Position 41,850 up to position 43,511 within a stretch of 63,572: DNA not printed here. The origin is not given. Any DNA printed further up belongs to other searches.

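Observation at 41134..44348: Orphan Opp/Dpp-type permease pair in which the 'C' subunit carries an extra TM helix and a large PA/M28-like pseudo-peptidase ectodomain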

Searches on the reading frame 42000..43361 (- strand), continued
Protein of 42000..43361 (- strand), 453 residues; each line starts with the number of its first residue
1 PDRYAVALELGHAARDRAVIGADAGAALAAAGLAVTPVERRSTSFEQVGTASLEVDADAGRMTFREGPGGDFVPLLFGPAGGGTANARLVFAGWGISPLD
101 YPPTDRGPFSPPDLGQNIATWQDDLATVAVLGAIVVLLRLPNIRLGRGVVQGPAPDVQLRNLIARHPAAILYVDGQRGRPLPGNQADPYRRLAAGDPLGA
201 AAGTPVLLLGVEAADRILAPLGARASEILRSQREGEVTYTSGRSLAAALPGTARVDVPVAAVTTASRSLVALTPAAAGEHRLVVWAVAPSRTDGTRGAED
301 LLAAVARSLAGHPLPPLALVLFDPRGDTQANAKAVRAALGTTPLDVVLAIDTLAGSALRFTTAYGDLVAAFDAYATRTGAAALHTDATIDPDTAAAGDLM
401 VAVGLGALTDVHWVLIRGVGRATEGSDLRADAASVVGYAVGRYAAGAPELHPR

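Call 32: fold_search(model_id=the predicted structure, library=pdb)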
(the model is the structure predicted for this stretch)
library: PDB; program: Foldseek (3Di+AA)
matches with E <= 10: 1113; with E <= 0.001: 140
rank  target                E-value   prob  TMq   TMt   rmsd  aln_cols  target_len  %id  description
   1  2ek8                  8.3e-16  1.00  0.52  0.56   7.3       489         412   12  Aminopeptidase from Aneurinibacillus sp. strain AM-1 (released 2008-03-25)
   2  8acg_B                4.0e-15  1.00  0.45  0.44  10.5       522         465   11  Structure of Pseudomonas aeruginosa aminopeptidase, PaAP_T E340A mutant (released 2023-07-12)
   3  8ack_A                5.1e-15  1.00  0.51  0.50   7.7       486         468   10  Structure of Pseudomonas aeruginosa aminopeptidase, PaAP (released 2023-07-12)
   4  8acr                  6.8e-15  1.00  0.50  0.48   9.3       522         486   11  Structure of Pseudomonas aeruginosa aminopeptidase, PaAP (released 2023-07-12)
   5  8ac9_A                6.8e-15  1.00  0.42  0.41  10.5       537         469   12  Structure of Pseudomonas aeruginosa aminopeptidase, PaAP_T (released 2023-07-12)
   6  8acg_A                7.7e-15  1.00  0.46  0.45   8.6       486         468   11  Structure of Pseudomonas aeruginosa aminopeptidase, PaAP_T E340A mutant (released 2023-07-12)
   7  8ac7_A                1.2e-14  1.00  0.53  0.50   7.4       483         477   11  Structure of Pseudomonas aeruginosa aminopeptidase, PaAP (released 2023-07-12)
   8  8ac9_B                2.0e-14  1.00  0.43  0.41   9.0       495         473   11  Structure of Pseudomonas aeruginosa aminopeptidase, PaAP_T (released 2023-07-12)
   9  8acg_F                2.8e-14  1.00  0.45  0.44   8.9       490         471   12  Structure of Pseudomonas aeruginosa aminopeptidase, PaAP_T E340A mutant (released 2023-07-12)
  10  8acg_E                2.8e-14  1.00  0.43  0.42  10.7       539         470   11  Structure of Pseudomonas aeruginosa aminopeptidase, PaAP_T E340A mutant (released 2023-07-12)
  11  1de4_C                3.7e-14  1.00  0.45  0.35  10.2       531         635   11  HEMOCHROMATOSIS PROTEIN HFE COMPLEXED WITH TRANSFERRIN RECEPTOR (released 2000-01-19)
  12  8acg_D                4.4e-14  1.00  0.43  0.42   9.3       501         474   11  Structure of Pseudomonas aeruginosa aminopeptidase, PaAP_T E340A mutant (released 2023-07-12)
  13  3kas_A                6.7e-14  1.00  0.46  0.35  10.7       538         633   12  Machupo virus GP1 bound to human transferrin receptor 1 (released 2010-03-09)
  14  8acg_C                7.5e-14  1.00  0.45  0.44   8.3       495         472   12  Structure of Pseudomonas aeruginosa aminopeptidase, PaAP_T E340A mutant (released 2023-07-12)
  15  3s9l_A                1.4e-13  1.00  0.47  0.36  10.0       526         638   11  Complex between transferrin receptor 1 and transferrin with iron in the N-Lobe, cryocooled 2 (released 2011-08-10)
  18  6hc6_A                2.7e-13  1.00  0.46  0.51   8.9       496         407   11  The structure of BSAP, a zinc aminopeptidase from Bacillus subtilis (released 2019-08-28)
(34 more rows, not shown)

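Call 33: search_protein_representatives(alignment_id=A2)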
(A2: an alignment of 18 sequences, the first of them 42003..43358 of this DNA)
Query: 18 sequences, 451 profile positions. Proteins with E-value up to 0.001 (for the whole library): 177; up to 1e-10: 56; up to 1e-30: 42. The best 150 are listed.
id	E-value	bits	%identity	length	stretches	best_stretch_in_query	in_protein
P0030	5.9e-215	730.4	-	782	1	2-451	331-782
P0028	5.2e-162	555.9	-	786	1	1-450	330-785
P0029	1.5e-144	498.4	-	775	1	1-451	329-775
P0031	3.6e-130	451.0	-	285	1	167-451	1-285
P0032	1.6e-114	399.4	-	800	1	2-451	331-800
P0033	6.4e-110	384.2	-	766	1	1-451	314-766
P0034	2.9e-106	372.2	-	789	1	1-450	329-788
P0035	2.4e-97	342.8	-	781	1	1-448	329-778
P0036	5.6e-97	341.6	-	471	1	1-450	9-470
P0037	6.0e-90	318.4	-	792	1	6-450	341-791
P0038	1.5e-86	307.2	-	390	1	71-449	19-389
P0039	8.7e-79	281.6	-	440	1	33-450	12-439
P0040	3.9e-78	279.5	-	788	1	1-449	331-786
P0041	4.0e-78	279.4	-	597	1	1-450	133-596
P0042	3.4e-77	276.4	-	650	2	1-149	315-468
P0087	4.9e-08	48.4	-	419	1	48-224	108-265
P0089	1.7e-07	46.6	-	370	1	50-271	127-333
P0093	3.1e-07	45.8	-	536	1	76-269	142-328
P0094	3.9e-07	45.4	-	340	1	68-283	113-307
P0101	3.0e-06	42.5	-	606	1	68-273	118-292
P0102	3.4e-06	42.3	-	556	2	122-282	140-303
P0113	1.2e-05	40.5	-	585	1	113-285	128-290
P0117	1.5e-05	40.2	-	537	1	60-271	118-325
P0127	3.2e-05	39.1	-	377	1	68-325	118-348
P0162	2.2e-04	36.3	-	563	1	70-285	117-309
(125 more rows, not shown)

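Call 34: search_protein_families(library=pfam, proteins=[P0087, P0089, P0093, P0094, P0101, P0117, P0127, P0162, P0113, P0102], max_evalue=0.001)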
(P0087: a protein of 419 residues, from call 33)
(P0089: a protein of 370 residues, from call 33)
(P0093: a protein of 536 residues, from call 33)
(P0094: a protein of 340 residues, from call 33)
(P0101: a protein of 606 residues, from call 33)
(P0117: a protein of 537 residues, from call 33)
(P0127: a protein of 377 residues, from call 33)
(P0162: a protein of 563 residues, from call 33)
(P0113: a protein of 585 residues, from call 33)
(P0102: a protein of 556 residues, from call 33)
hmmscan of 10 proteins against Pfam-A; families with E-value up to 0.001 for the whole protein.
P0087 (419 aa): 1 family
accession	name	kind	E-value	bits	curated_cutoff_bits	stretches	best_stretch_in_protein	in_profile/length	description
PF02225.27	PA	-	1.9e-07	31.5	23.9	1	142-257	2-95/95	PA domain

P0089 (370 aa): 2 families
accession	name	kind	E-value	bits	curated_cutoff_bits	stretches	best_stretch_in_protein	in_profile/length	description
PF02225.27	PA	-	2.8e-07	31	23.9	1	158-274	1-95/95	PA domain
PF04389.22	Peptidase_M28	-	0.00035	20.8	21.3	1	329-360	1-29/193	Peptidase family M28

P0093 (536 aa): 3 families
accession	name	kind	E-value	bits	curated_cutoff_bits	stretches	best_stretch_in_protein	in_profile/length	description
PF04389.22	Peptidase_M28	-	3.7e-42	144.7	21.3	1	326-524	1-192/193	Peptidase family M28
PF01546.33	Peptidase_M20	-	3.8e-06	27.4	24.6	1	364-413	32-81/206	Peptidase family M20/M25/M40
PF02225.27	PA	-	1.7e-05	25.3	23.9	1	150-229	1-60/95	PA domain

P0094 (340 aa): 2 families
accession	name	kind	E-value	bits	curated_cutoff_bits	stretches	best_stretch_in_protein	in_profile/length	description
PF02225.27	PA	-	4.1e-07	30.5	23.9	1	129-242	3-94/95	PA domain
PF04389.22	Peptidase_M28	-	2.4e-06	27.9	21.3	1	289-340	1-36/193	Peptidase family M28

P0101 (606 aa): 4 families
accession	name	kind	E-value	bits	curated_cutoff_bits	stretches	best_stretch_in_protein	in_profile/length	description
PF04389.22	Peptidase_M28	-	1.1e-39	136.7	21.3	1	286-490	1-191/193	Peptidase family M28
PF13180.12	PDZ_2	-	8.5e-08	32.8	27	1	544-599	23-78/80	PDZ domain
PF02225.27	PA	-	1.3e-07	32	23.9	1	134-240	3-95/95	PA domain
PF17820.7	PDZ_6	-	0.00015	21.9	27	1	543-590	8-54/54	PDZ domain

P0117 (537 aa): 4 families
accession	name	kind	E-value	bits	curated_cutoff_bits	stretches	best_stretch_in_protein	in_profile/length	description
PF04389.22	Peptidase_M28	-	3.4e-47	161.1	21.3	1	321-516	1-190/193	Peptidase family M28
PF01546.33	Peptidase_M20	-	4.4e-07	30.4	24.6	1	341-420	3-96/206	Peptidase family M20/M25/M40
PF02225.27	PA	-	2.2e-06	28.1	23.9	1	139-269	2-88/95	PA domain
PF05450.20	Nicastrin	-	0.0004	20.4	25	1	337-407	2-72/218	Nicastrin large lobe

P0127 (377 aa): 2 families
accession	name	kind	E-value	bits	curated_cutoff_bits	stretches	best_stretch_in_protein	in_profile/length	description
PF04389.22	Peptidase_M28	-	1.3e-27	97.2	21.3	1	275-376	1-94/193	Peptidase family M28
PF05450.20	Nicastrin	-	0.00077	19.5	25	0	291-362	2-75/218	Nicastrin large lobe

P0162 (563 aa): 3 families
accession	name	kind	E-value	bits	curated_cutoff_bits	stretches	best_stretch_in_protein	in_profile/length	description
PF04389.22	Peptidase_M28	-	6.7e-22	78.6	21.3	1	291-380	1-77/193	Peptidase family M28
PF02225.27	PA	-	5.1e-06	27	23.9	1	133-242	5-93/95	PA domain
PF01546.33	Peptidase_M20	-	0.00013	22.4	24.6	1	307-381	2-81/206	Peptidase family M20/M25/M40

P0113 (585 aa): 6 families
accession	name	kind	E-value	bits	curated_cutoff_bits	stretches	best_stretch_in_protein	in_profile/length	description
PF04389.22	Peptidase_M28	-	3.6e-39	134.9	21.3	1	271-465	1-189/193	Peptidase family M28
PF13180.12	PDZ_2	-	2.8e-10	40.8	27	1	512-579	12-79/80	PDZ domain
PF17820.7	PDZ_6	-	5e-09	36.2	27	1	516-569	2-54/54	PDZ domain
PF01546.33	Peptidase_M20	-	3.8e-06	27.4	24.6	1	288-464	2-199/206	Peptidase family M20/M25/M40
PF00595.29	PDZ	-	6.8e-05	23.6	23.2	1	511-568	24-81/81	PDZ domain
PF02225.27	PA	-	0.00063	20.3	23.9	0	134-224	23-93/95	PA domain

P0102 (556 aa): 3 families
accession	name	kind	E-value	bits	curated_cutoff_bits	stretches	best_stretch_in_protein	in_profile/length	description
PF04389.22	Peptidase_M28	-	4.1e-43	147.8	21.3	1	288-486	1-190/193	Peptidase family M28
PF02225.27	PA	-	1.5e-08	35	23.9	1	121-222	1-88/95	PA domain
PF01546.33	Peptidase_M20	-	2.6e-07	31.2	24.6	1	303-485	2-200/206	Peptidase family M20/M25/M40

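Call 39: find_related_loci(query=A2, collection=genome_contigs, flank=10000)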
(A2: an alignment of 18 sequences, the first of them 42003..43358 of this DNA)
Query A2 (452 aa) in genome_contigs; peptide patterns used: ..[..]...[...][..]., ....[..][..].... (x = any residue, [..] = any of these).
136 stretches matched a pattern; 26 encode a relative of the query (tblastn E <= 1e-3); 26 distinct loci.
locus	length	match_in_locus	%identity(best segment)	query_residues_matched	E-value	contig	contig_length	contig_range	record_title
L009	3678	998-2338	55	3-449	2e-150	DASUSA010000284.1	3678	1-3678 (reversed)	MAG TPA_asm: Candidatus Limnocylindria bacterium isolate SMAG_U1722 k141_1270441, whole genome shotgun sequence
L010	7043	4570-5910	53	3-449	1e-138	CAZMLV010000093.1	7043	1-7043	MAG TPA_asm: uncultured Chloroflexota bacterium isolate SRP200132_co2_362 genome assembly, contig: NODE_11584_length_704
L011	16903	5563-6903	53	3-449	2e-137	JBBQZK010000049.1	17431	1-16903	MAG: Candidatus Limnocylindria bacterium isolate Co_metawrap_2216 Cmw_2216_k141_17114118_length_17431_cov_14.0398, whole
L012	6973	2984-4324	54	3-449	3e-137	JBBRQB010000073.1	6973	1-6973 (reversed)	MAG: Candidatus Limnocylindria bacterium isolate metawrap_la1_12 W_la1_12_k141_735630L_6973_cov_14.9997, whole genome sh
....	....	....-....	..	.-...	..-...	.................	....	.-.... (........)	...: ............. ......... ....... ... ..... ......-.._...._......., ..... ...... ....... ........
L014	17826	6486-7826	55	3-449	2e-135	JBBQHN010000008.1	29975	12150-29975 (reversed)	MAG: Candidatus Limnocylindria bacterium isolate Co_metawrap_902 Cmw_902_k141_23474716_length_29975_cov_11.9971, whole g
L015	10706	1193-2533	54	3-449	2e-133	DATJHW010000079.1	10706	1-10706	MAG TPA_asm: Candidatus Saccharimonadales bacterium isolate SMAG_U15522 k141_7999829, whole genome shotgun sequence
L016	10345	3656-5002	55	3-449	3e-133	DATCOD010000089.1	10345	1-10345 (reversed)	MAG TPA_asm: Candidatus Limnocylindria bacterium isolate SMAG_U7192 k141_213185, whole genome shotgun sequence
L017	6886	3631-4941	51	15-449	5e-129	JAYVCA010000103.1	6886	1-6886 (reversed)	MAG: Chloroflexota bacterium isolate GL30_DN_metabat_152 GL30_DN_metabat_152_102, whole genome shotgun sequence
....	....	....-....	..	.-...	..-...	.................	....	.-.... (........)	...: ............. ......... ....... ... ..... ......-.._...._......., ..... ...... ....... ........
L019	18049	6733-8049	44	1-450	3e-98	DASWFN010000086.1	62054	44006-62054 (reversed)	MAG TPA_asm: Candidatus Limnocylindria bacterium isolate SMAG_U2790 k141_713508, whole genome shotgun sequence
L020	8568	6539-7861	44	1-450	4e-94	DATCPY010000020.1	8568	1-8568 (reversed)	MAG TPA_asm: Candidatus Limnocylindria bacterium isolate SMAG_U7239 k141_53311, whole genome shotgun sequence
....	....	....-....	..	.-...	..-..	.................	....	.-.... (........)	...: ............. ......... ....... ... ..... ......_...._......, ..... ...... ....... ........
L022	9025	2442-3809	42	2-451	2e-79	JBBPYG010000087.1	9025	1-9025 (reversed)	MAG: Candidatus Limnocylindria bacterium isolate bin.130 bin.130_S5Ck141_692789_length_9025_cov_38.7386, whole genome sh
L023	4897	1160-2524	43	1-451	3e-79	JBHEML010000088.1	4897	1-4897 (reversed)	MAG: Candidatus Limnocylindria bacterium isolate S3_bin.24.strict S3_NODE_88, whole genome shotgun sequence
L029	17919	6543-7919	38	1-450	1e-63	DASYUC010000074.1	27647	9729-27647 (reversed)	MAG TPA_asm: Candidatus Limnocylindria bacterium isolate SMAG_U4585 k141_2812430, whole genome shotgun sequence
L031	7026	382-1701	36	22-452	1e-56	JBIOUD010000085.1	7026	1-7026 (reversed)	MAG: Candidatus Limnocylindria bacterium isolate MAG143 k127_2084020, whole genome shotgun sequence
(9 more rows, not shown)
